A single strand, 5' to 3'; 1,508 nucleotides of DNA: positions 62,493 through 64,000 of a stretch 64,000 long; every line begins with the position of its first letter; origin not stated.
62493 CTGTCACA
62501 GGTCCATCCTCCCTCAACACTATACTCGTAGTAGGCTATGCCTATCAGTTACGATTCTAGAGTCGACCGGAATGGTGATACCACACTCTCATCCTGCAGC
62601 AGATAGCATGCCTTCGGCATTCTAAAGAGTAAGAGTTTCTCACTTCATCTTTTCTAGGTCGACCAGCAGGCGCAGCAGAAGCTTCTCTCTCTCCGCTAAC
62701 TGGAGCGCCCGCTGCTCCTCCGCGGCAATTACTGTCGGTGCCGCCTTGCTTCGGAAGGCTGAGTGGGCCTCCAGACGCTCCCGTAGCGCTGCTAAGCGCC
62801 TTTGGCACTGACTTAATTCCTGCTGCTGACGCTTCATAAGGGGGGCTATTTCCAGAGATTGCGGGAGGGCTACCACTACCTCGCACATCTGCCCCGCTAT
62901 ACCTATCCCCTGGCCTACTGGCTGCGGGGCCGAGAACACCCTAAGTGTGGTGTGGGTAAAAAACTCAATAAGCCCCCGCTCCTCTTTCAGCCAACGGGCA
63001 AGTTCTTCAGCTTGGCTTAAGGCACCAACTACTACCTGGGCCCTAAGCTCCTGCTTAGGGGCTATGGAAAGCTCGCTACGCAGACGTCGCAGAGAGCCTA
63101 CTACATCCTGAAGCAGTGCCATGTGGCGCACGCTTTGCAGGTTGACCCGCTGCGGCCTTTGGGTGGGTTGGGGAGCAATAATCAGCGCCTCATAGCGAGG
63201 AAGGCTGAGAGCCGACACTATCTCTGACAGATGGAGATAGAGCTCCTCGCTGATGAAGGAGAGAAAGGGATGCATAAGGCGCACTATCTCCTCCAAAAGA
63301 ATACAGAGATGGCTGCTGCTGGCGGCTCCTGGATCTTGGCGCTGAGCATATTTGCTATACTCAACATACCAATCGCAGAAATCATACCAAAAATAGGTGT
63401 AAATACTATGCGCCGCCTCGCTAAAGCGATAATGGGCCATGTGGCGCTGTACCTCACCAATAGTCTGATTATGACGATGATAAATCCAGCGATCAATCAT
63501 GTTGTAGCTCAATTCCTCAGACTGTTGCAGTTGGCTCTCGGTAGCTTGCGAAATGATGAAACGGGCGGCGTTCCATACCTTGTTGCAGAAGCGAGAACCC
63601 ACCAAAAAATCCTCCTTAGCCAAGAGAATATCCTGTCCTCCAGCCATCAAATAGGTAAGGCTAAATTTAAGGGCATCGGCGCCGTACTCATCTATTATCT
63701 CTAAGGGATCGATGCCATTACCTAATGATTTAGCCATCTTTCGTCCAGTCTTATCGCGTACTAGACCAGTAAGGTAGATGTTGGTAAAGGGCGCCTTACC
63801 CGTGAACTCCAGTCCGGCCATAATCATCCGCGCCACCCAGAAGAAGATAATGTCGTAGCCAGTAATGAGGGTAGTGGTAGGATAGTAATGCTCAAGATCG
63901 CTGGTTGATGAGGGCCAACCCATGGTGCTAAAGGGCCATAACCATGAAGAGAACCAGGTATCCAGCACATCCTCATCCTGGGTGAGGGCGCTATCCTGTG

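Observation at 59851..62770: Tandemly duplicated secreted ankyrin-repeat genes with a beta-barrel-like C-terminus. Relic valS 3' ends mark the duplication junctions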

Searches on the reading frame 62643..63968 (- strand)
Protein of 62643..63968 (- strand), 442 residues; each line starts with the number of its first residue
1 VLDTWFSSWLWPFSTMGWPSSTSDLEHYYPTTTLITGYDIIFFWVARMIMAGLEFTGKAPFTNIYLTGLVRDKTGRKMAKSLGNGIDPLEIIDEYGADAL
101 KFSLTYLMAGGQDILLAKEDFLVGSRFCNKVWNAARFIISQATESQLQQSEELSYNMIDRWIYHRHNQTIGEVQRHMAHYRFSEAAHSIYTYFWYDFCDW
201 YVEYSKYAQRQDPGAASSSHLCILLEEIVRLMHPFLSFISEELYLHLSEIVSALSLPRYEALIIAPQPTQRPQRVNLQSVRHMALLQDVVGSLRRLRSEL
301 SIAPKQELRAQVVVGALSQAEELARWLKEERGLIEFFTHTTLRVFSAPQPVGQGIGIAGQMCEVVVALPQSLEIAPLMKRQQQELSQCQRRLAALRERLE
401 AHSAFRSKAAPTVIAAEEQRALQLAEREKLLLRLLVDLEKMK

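Call 13: find_related_loci(query=window:62643-63968:-, collection=genome_contigs, flank=10000)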
Query window:62643-63968:- (442 aa) in genome_contigs; peptide patterns used: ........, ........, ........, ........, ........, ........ (x = any residue, [..] = any of these).
600 stretches matched a pattern (row limit reached: there are more); 596 encode a relative of the query (tblastn E <= 1e-3); the best 80 are kept; 80 distinct loci.
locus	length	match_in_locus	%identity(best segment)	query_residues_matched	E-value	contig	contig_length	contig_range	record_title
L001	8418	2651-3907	43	1-427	3e-119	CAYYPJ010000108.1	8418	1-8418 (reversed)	MAG TPA_asm: uncultured Spirochaetales bacterium isolate SRP141559_co1_256 genome assembly, contig: NODE_5161_length_841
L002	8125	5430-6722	42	1-438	2e-110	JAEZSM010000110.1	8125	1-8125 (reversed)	MAG: Spirochaetes bacterium isolate OH_PDB_229 k127_812531, whole genome shotgun sequence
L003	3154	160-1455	42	1-439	4e-112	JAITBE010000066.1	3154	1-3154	MAG: Spirochaetaceae bacterium isolate Ncb351_bin73 k119_3680448, whole genome shotgun sequence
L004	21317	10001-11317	43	1-430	7e-109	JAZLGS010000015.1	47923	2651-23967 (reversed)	MAG: Treponema sp. isolate T1900044992_TA20190054.MAGScoT_cleanbin_000019 SGB_4226_k141_1550951, whole genome shotgun se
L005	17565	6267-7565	40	1-426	8e-109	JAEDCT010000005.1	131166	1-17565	MAG: Treponema sp. isolate MAG013 NODE_56_length_131166_cov_72.758045, whole genome shotgun sequence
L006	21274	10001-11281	44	1-439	5e-107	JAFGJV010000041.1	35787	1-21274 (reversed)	MAG: Spirochaetales bacterium isolate Zod_Metabat.296 k87_8328587, whole genome shotgun sequence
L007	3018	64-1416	40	1-438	5e-107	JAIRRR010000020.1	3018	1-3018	MAG: Treponema sp. isolate Ct408_bin124 k119_5760965, whole genome shotgun sequence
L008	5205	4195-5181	46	1-304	1e-97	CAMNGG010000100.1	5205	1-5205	MAG: uncultured Treponema sp. isolate SRR873595_bin.11_metaWRAP_v1.3_MAG genome assembly, contig: ERZ1756110.1539126, wh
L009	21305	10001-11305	36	1-442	8e-93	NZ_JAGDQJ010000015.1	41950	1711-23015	Bacillus arachidis strain SY8 contig15, whole genome shotgun sequence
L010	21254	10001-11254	37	1-420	6e-92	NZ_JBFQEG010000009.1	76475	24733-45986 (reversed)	Streptococcus huangxiaojuni strain H31 Scaffold9_1, whole genome shotgun sequence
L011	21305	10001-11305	36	1-442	8e-92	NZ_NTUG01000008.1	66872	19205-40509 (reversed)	Bacillus cereus strain AFS016912 AFS016912_108_G5_Contig8_140523, whole genome shotgun sequence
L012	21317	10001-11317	35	1-441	4e-91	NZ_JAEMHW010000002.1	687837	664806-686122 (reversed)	Streptococcus vicugnae strain SL1232 NODE_2, whole genome shotgun sequence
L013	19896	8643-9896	37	1-420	5e-91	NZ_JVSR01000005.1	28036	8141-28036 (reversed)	Streptococcus parasanguinis strain 139.rep2_SPAR 65_28036_432940, whole genome shotgun sequence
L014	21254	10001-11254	36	1-420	6e-91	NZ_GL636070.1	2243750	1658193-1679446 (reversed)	Streptococcus agalactiae ATCC 13813 SCAFFOLD1, whole genome shotgun sequence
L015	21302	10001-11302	35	1-441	1e-90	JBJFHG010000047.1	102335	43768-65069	MAG: Bacillus sp. (in: firmicutes) isolate PUUB49_bin.015 NODE_49_length_102335_cov_22.882098, whole genome shotgun sequ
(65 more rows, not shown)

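Call 47: find_homologous_proteins(query=window:62643-63968:-, max_evalue=1e-60)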
Query window:62643-63968:- (442 aa): 6766 proteins with E <= 1e-60 among 8000 candidates; the best 120 are listed.
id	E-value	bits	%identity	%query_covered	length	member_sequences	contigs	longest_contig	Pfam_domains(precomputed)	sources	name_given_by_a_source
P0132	6.4e-220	749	74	100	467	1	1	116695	PF09334.18,PF08264.20,PF00133.29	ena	-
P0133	5.7e-208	709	72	97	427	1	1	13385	PF09334.18,PF08264.20,PF00133.29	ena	-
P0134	2.2e-116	407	46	97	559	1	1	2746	PF09334.18,PF08264.20,PF00133.29,PF10458.15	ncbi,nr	ncbi:MAG TPA: valine--tRNA ligase, partial [Spirochaetia bacterium]|nr:valine--tRNA ligase [Spirocha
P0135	8.0e-116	406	46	99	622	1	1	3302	PF09334.18,PF08264.20,PF00133.29,PF10458.15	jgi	jgi:valyl-tRNA synthetase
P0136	2.3e-113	398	45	100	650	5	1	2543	PF09334.18,PF08264.20,PF13603.13,PF00133.29,PF10458.15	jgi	jgi:valyl-tRNA synthetase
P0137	5.8e-112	393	44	96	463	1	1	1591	PF08264.20,PF00133.29,PF10458.15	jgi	jgi:valyl-tRNA synthetase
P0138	2.1e-111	391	45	95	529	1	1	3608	PF09334.18,PF08264.20,PF00133.29,PF10458.15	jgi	jgi:valyl-tRNA synthetase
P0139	2.3e-111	391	44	99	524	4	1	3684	PF09334.18,PF08264.20,PF00133.29,PF10458.15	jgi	jgi:valyl-tRNA synthetase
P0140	7.9e-111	389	44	98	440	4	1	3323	PF08264.20,PF00133.29,PF10458.15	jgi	jgi:valyl-tRNA synthetase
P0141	1.1e-110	389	42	99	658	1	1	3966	PF09334.18,PF08264.20,PF13603.13,PF00133.29,PF10458.15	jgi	jgi:valyl-tRNA synthetase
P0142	1.6e-109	385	45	99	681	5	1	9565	PF09334.18,PF08264.20,PF13603.13,PF00133.29,PF10458.15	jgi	-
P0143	1.8e-109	385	44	98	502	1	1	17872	PF09334.18,PF08264.20,PF00133.29,PF10458.15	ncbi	ncbi:MAG: valine--tRNA ligase, partial [Spirochaetaceae bacterium]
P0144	5.1e-108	380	43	99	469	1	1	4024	PF08264.20,PF00133.29,PF10458.15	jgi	-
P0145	9.7e-108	379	42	99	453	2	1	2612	PF09334.18,PF08264.20,PF00133.29,PF10458.15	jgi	-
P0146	1.5e-107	378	44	100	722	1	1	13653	PF09334.18,PF08264.20,PF13603.13,PF00133.29,PF10458.15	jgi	jgi:valyl-tRNA synthetase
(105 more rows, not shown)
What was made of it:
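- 62640..64000 (-): Functional valS, 3' half; it runs off the window. 62640-62774 is the segment duplicated in R1 and R0. 72-74% aa identity to the valS of the two relatives (call 47).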

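Call 48: find_encoding_contigs(protein=P0132, flank=10000, max_places=4)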
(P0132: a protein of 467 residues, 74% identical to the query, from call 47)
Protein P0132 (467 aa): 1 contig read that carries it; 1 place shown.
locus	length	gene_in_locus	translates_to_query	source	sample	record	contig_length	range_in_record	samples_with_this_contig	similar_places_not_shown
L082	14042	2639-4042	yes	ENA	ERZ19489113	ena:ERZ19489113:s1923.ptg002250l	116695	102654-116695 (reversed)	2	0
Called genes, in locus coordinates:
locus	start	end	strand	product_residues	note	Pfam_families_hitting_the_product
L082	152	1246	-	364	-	PF12796:Ank_2, PF12796:Ank_2, PF00023:Ank (weak), PF13637:Ank_4 (weak), PF12796:Ank_2, PF13857:Ank_5 (weak), PF13637:Ank_4, PF13857:Ank_5, +5 more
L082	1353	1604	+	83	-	PF00133:tRNA-synt_1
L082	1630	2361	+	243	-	PF00133:tRNA-synt_1, PF13603:tRNA-synt_1_2 (weak)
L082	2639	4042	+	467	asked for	PF00133:tRNA-synt_1, PF09334:tRNA-synt_1g (weak), PF08264:Anticodon_1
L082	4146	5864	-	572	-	PF00672:HAMP (weak), PF00211:Guanylate_cyc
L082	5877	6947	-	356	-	-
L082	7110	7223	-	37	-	-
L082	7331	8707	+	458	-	-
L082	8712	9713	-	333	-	PF00389:2-Hacid_dh, PF02826:2-Hacid_dh_C, PF00670:AdoHcyase_NAD (faint)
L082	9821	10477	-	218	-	PF00588:SpoU_methylase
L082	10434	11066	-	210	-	PF01625:PMSR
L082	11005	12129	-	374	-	PF07995:GSDH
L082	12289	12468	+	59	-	-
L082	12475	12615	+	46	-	-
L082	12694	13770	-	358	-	PF02591:Zn_ribbon_9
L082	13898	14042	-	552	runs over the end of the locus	PF00140:Sigma70_r1_2, PF04542:Sigma70_r2, PF04539:Sigma70_r3, PF04545:Sigma70_r4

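Call 49: find_encoding_contigs(protein=P0133, flank=10000, max_places=4)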
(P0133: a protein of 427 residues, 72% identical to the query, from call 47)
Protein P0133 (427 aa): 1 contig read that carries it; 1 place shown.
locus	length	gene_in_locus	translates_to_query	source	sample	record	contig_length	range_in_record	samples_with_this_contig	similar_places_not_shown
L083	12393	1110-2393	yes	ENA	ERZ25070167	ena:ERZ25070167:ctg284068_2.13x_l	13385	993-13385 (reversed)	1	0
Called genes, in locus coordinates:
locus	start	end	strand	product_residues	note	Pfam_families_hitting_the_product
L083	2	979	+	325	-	?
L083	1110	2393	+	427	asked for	PF00133:tRNA-synt_1, PF09334:tRNA-synt_1g (faint), PF08264:Anticodon_1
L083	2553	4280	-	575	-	PF00672:HAMP (weak), PF00211:Guanylate_cyc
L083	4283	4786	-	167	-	-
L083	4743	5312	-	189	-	-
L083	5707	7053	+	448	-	-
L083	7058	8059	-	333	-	PF00389:2-Hacid_dh, PF02826:2-Hacid_dh_C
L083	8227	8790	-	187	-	PF00588:SpoU_methylase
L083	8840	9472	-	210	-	PF01625:PMSR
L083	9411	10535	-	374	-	PF07995:GSDH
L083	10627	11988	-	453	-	-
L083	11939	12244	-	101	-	-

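Call 54: search_protein_families(library=pfam, proteins=[L082:155-1189:-], max_evalue=10)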
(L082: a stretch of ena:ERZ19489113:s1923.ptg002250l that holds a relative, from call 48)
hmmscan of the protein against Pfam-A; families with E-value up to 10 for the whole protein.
L082:155-1189:- (345 aa): 7 families
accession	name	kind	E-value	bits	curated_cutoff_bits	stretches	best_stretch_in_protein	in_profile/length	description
PF12796.13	Ank_2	-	3.6e-34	117.6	27.3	3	24-119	1-89/90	Ankyrin repeats (3 copies)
PF00023.36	Ank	-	5.9e-28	95.8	21.1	4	91-120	3-32/33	Ankyrin repeat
PF13857.12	Ank_5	-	2.1e-20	73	27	3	109-163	1-56/56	Ankyrin repeats (many copies)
PF13606.12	Ank_3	-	2.9e-20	70.4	22.3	3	123-150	2-29/30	Ankyrin repeat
PF13637.12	Ank_4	-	3.3e-19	69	22.7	4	106-143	13-50/50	Ankyrin repeats (many copies)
PF24521.3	Ank_KRIT1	-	2.4e-06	27.8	80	2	21-131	19-126/149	KRIT1 ankyrin-repeats domain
PF00920.27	ILVD_EDD_N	-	0.051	13.2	27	1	104-201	216-309/316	Dihydroxy-acid/6-phosphogluconate dehydratase N-terminal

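Call 55: list_cluster_members(proteins=[L082:155-1189:-, L082:155-1246:-])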
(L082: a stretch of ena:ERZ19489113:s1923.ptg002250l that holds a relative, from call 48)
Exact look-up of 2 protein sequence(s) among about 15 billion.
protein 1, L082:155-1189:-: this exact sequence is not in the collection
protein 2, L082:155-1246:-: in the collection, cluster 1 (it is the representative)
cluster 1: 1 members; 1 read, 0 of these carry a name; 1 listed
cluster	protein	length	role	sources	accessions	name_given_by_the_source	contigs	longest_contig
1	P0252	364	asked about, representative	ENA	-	-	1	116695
